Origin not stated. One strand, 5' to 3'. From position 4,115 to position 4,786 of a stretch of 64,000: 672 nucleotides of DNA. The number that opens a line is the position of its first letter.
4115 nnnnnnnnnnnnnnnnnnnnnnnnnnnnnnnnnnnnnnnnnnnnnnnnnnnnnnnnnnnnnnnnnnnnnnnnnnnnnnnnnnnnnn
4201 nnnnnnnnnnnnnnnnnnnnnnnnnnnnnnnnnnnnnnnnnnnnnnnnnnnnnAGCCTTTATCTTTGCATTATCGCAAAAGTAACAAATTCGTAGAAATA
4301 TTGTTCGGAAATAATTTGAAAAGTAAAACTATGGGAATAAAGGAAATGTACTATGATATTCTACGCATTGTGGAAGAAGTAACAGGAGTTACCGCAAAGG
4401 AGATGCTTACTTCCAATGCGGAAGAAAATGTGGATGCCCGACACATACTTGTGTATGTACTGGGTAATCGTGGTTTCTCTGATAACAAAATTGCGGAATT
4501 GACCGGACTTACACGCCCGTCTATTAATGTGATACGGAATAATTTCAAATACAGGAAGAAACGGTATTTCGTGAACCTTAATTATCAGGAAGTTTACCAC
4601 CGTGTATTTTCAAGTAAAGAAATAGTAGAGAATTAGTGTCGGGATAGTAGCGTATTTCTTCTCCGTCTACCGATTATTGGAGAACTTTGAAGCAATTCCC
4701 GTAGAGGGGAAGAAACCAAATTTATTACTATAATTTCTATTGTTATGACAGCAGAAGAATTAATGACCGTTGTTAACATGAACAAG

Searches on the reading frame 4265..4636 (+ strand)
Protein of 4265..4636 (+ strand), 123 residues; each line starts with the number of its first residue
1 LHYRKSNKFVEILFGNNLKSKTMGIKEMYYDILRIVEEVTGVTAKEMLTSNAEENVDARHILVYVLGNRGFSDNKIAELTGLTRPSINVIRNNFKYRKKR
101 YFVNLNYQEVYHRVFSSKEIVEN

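Call 48: search_protein_families(library=pfam, proteins=[window:4265-4636:+], max_evalue=0.01)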
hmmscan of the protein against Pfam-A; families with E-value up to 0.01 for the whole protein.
window:4265-4636:+ (123 aa): 1 family
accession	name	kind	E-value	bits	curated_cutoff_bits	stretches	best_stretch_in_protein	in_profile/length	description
PF12844.13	HTH_19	-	0.0053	17.1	30.2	0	66-96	8-37/64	Helix-turn-helix domain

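Call 88: search_protein_families(library=phrogs, proteins=[window:4265-4636:+], max_evalue=0.001)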
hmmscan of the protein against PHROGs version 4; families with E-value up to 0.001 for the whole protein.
window:4265-4636:+ (123 aa): 0 families
